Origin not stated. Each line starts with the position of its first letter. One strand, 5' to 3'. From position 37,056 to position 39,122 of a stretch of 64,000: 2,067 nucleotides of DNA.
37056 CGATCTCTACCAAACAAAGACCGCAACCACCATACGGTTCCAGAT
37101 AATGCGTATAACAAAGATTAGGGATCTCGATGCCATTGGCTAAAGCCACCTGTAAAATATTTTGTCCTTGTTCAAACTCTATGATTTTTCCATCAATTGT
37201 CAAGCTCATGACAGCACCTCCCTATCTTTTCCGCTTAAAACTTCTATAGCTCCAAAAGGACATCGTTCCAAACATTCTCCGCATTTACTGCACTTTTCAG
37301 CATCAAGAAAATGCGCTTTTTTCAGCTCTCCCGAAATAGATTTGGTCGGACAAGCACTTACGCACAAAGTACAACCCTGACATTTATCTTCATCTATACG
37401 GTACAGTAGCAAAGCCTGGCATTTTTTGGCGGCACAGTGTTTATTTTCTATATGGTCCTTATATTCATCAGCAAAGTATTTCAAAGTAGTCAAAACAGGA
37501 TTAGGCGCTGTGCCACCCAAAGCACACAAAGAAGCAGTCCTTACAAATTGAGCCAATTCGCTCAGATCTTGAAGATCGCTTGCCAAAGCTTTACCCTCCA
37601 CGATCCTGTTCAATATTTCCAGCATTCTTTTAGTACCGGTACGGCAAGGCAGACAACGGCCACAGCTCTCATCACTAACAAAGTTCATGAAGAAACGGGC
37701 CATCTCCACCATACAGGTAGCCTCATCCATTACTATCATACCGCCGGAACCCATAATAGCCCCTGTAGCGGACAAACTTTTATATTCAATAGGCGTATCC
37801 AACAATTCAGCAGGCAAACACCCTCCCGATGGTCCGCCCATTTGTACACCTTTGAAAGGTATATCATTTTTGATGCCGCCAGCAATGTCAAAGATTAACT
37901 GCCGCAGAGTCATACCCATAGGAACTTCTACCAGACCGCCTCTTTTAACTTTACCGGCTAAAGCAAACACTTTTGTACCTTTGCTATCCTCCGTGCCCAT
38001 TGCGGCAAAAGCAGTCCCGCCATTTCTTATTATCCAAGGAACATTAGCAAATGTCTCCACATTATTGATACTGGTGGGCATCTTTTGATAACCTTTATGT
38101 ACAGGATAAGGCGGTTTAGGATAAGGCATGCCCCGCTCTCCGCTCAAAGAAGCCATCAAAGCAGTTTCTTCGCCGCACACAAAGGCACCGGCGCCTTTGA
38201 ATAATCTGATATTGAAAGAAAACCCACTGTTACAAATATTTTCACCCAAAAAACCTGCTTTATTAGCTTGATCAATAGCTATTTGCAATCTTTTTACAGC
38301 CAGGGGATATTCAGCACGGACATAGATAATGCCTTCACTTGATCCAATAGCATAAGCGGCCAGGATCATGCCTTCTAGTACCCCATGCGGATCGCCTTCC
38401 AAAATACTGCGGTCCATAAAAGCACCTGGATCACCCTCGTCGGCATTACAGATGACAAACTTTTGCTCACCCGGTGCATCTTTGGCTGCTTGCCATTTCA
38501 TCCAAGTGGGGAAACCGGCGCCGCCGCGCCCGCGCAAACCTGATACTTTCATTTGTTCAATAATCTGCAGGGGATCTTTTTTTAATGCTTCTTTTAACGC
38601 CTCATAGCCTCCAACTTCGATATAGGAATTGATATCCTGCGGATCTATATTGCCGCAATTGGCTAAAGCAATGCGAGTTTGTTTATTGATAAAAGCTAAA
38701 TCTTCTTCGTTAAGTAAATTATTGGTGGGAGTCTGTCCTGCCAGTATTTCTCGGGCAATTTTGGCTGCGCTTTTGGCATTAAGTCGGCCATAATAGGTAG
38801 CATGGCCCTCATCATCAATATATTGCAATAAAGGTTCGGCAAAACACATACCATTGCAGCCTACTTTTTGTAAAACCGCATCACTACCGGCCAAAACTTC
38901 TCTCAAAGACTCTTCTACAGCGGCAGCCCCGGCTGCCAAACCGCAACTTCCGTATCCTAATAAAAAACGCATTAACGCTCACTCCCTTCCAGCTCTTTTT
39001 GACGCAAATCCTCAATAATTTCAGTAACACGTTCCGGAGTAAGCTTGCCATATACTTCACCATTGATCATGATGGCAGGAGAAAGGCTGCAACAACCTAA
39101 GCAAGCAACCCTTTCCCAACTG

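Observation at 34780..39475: Three-subunit HydABC-type complex with bifurcation signatures but an NADPH-flavin domain instead of a catalytic metal site (Stn/NfnABC-like transhydrogenase)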

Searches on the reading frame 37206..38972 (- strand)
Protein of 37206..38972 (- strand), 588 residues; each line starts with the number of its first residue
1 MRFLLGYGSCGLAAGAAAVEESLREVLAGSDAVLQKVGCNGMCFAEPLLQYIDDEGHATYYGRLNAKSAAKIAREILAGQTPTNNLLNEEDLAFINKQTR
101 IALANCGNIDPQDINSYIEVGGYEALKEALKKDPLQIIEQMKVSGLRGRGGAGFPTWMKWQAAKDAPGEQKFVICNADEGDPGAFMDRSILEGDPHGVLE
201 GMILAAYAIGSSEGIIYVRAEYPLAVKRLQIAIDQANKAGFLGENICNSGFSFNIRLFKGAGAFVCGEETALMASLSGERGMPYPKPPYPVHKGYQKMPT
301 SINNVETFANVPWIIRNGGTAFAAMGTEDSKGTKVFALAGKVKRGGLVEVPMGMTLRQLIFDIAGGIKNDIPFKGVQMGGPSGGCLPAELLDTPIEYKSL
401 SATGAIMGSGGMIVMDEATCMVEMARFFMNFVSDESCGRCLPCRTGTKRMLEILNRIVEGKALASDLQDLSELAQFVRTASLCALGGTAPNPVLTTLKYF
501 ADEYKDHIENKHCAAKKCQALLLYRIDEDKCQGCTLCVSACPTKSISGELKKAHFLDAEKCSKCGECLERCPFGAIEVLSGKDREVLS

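Call 3: search_protein_families(library=pfam, proteins=[window:37206-38972:-], max_evalue=0.01)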
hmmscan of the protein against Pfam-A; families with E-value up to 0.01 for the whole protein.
window:37206-38972:- (588 aa): 14 families
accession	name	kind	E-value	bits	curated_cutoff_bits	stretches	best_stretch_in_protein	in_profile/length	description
PF01512.22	Complex1_51K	-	1.7e-45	155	31.2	1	142-312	2-149/150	Nuo51 FMN-binding domain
PF10589.14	NADH_4Fe-4S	-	2.1e-31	108.1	23.5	1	423-507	1-85/85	NADH-ubiquinone oxidoreductase-F iron-sulfur binding region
PF00037.32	Fer4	-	4.8e-13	48.8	21.1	2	525-546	2-23/24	4Fe-4S binding domain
PF14697.11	Fer4_21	-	2e-09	37.8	35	1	525-577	2-58/59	4Fe-4S dicluster domain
PF13237.11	Fer4_10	-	4e-09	36.7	25.5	1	525-572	3-53/53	4Fe-4S dicluster domain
PF12838.12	Fer4_7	-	2.6e-08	34.6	27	2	530-575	1-52/52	4Fe-4S dicluster domain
PF12797.12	Fer4_2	-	4.6e-08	33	24.5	2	525-543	4-22/22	4Fe-4S binding domain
PF13187.11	Fer4_9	-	1.5e-07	31.8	27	1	530-576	1-52/52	4Fe-4S dicluster domain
PF12837.12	Fer4_6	-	1.2e-06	28.6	25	2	525-544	3-22/24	4Fe-4S binding domain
PF13484.11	Fer4_16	-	2.5e-05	25.4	30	1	530-549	1-20/66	4Fe-4S double cluster binding domain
PF10531.15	SLBB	-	7e-05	23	27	1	336-370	2-35/55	SLBB domain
PF25160.1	LdpA_Fe-S-bd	-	8.4e-05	22.7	27.6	0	519-547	16-44/49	LdpA Fe-S cluster-binding domain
PF13459.11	Fer4_15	-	0.00053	21.1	22.4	0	525-543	2-20/66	4Fe-4S single cluster domain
PF22461.2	SLBB_2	-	0.0019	18.7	27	1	336-381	3-49/79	SLBB domain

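Call 4: search_protein_families(library=ncbifam, proteins=[window:37206-38972:-], max_evalue=0.01)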
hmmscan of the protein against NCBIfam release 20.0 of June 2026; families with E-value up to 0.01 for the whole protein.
window:37206-38972:- (588 aa): 76 families (the best 25 are shown)
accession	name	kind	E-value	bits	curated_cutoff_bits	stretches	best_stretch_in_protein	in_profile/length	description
TIGR01959.1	nuoF_fam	equivalog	1.3e-139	465.2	558.65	1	110-508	10-410/410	NADH-quinone oxidoreductase subunit NuoF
NF010120.0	PRK13596.1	equivalog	8.7e-111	370.5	389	1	103-516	9-425/433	NADH-quinone oxidoreductase subunit NuoF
NF008436.0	PRK11278.1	equivalog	5.7e-100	335.3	749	1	112-518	25-436/448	NADH-quinone oxidoreductase subunit NuoF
TIGR01944.1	rnfB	subfamily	1.1e-12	47.9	68.7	1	511-580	95-164/190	RnfABCDGE type electron transport complex subunit B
NF005415.0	PRK06991.1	equivalog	2e-12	47.3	281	1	519-579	75-135/284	electron transport complex subunit RsxB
NF040864.1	HgcB_ferredoxin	equivalog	5.6e-12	45.3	99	1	525-581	10-66/93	mercury methylation ferredoxin HgcB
TIGR04481.1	PR_assoc_PrdC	equivalog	1e-11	44.3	490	1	136-237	75-172/425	proline reductase-associated electron transfer protein PrdC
NF003475.0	PRK05113.1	equivalog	2.8e-11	43.7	203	1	501-579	85-163/190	electron transport complex subunit RsxB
NF003454.1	PRK05035.1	equivalog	7.7e-11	41.2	345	1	124-236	113-222/556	electron transport complex subunit RsxC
NF038196.1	ferrodoxin_EFR1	subfamily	2.9e-10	40.6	75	1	524-579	180-232/242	EFR1 family ferrodoxin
TIGR02700.1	flavo_MJ0208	hypoth_equivalog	9.8e-10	38.1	251.35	1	517-583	136-199/234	dihydromethanopterin reductase (acceptor)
TIGR04105.1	FeFe_hydrog_B1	subfamily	3.2e-09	36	450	1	514-577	98-160/462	monomeric [FeFe] hydrogenase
NF058577.1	FdxA_fam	equivalog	3.3e-09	36.8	65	1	528-575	6-52/52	4Fe-4S ferredoxin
NF006446.0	PRK08764.1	equivalog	4e-09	36.5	220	1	511-578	71-135/139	Rnf electron transport complex subunit RnfB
TIGR01945.1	rnfC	subfamily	4.9e-09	35.2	245.95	1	115-236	105-221/435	RnfABCDGE type electron transport complex subunit C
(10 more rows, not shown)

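Call 6: search_solved_structures(query=window:37206-38972:-, show_alignments=1)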
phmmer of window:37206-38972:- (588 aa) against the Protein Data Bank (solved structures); distinct sequences matched with E-value up to 0.001: 120 (the best 60 are shown).
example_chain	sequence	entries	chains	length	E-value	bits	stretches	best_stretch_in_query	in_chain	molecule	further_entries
9bov_B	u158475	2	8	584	5.7e-240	801.1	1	1-578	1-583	NADH dehydrogenase (Quinone)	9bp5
8oh5_B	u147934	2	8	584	8.4e-231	770.9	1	2-576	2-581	NAD-reducing hydrogenase subunit HoxF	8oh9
9n5u_B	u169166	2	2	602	5.3e-223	745.1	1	4-582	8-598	NfnB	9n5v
7t2r_B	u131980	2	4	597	1e-206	691.3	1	9-576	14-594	NiFe hydrogenase subunit B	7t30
7q4v_B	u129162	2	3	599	2.2e-203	680.3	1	14-577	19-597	Iron hydrogenase HydB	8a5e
8a6t_B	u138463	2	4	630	9.4e-197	658.4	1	34-576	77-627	Electron bifurcating hydrogenase subunit HydB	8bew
7q4w_B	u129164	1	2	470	2e-190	637.6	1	114-577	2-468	Iron hydrogenase HydB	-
9mqx_B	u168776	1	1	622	6.2e-174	583.1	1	14-576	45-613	NADH:ubiquinone oxidoreductase, NADH-binding (51 kD) subunit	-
7p5h_B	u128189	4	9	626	2.3e-172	577.9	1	31-578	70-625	Fe-hydrogenase, subunit beta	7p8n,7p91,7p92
6vw7_B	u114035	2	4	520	4e-119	402.1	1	9-504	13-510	NAD-dependent formate dehydrogenase beta subunit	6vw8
9wxb_C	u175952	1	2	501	4.9e-116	391.9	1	12-504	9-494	Formate dehydrogenase beta subunit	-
6tg9_B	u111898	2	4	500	1.1e-113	384.2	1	10-504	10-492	Formate dehydrogenase subunit beta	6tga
2fug_1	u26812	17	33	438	1.2e-109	370.8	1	102-505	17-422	NADH-quinone oxidoreductase chain 1 | NADH-QUINONE OXIDOREDUCTASE SUBUNIT 1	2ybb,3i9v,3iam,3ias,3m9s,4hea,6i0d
7q5y_C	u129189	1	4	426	5e-106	358.9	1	112-507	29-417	NADH-quinone oxidoreductase subunit F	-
6hl2_B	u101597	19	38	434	5e-106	358.9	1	112-507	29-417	NADH-quinone oxidoreductase subunit F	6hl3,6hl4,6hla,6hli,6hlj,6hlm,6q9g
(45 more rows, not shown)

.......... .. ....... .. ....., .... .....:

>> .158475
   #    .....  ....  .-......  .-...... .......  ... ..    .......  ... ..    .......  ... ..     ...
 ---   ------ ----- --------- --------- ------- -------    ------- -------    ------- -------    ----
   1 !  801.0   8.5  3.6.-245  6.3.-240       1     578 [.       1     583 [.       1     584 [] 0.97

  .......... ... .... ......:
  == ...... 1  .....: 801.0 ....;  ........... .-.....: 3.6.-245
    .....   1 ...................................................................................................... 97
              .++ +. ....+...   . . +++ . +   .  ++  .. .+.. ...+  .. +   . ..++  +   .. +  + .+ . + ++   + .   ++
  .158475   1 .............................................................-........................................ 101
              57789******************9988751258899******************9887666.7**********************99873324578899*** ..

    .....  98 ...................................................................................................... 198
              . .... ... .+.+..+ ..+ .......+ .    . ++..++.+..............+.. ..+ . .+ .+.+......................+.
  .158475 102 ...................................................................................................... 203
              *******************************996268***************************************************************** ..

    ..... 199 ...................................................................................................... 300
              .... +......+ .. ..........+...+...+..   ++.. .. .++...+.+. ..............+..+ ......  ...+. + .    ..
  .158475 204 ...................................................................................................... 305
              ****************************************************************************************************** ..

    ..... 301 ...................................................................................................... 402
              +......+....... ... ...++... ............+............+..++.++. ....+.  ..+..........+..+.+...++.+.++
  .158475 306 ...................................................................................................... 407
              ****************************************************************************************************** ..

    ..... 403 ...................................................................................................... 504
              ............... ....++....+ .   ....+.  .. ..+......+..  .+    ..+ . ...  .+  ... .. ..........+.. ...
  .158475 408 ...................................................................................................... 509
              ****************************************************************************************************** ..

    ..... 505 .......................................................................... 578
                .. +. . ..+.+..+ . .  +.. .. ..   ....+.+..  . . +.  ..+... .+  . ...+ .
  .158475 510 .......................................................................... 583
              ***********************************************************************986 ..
